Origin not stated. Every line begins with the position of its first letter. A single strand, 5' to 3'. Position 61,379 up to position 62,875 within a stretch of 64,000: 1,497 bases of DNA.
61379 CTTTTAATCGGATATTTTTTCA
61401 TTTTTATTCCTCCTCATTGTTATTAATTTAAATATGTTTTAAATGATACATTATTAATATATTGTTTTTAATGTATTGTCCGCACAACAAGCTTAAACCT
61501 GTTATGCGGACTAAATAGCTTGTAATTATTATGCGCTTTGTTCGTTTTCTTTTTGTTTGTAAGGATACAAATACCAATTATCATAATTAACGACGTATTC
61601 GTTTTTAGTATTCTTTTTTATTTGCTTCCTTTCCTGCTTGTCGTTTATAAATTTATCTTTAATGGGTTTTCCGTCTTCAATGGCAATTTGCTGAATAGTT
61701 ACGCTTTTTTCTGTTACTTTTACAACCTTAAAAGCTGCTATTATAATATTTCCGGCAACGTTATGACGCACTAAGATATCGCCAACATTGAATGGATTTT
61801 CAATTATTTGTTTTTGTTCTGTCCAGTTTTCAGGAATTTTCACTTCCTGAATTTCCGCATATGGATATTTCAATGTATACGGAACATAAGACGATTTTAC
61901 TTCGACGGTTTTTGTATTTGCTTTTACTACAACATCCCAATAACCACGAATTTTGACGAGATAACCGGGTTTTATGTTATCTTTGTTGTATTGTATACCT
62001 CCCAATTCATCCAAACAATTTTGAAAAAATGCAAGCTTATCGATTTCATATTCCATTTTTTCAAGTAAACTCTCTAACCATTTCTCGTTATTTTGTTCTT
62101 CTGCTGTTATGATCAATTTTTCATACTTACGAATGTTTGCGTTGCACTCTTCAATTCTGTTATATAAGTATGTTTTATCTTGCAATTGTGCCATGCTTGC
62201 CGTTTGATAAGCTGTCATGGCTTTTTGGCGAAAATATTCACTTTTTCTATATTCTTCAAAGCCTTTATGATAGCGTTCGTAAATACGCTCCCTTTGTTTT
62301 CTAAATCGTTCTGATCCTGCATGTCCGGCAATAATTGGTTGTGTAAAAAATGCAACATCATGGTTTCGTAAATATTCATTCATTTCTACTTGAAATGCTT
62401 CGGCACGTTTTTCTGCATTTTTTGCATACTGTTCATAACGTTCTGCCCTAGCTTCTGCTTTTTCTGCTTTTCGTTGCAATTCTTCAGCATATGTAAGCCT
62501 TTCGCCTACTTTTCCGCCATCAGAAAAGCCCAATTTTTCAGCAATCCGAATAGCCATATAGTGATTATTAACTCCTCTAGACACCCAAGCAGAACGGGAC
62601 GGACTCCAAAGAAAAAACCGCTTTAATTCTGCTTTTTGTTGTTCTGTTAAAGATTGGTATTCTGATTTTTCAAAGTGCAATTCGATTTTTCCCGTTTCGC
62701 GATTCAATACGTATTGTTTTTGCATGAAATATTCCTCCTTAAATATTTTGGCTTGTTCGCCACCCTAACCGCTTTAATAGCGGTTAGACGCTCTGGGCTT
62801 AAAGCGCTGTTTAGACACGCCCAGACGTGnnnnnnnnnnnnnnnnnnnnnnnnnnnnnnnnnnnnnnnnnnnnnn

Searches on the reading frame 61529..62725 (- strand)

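Call 15: search_protein_families(library=pfam, proteins=[window:61529-62725:-], max_evalue=0.001)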
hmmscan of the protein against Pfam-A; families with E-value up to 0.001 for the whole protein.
window:61529-62725:- (398 aa): 1 family
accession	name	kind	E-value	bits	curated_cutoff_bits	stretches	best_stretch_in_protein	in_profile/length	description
PF12083.13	DUF3560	-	8.8e-14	52.1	27.2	1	87-204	3-116/124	Domain of unknown function (DUF3560)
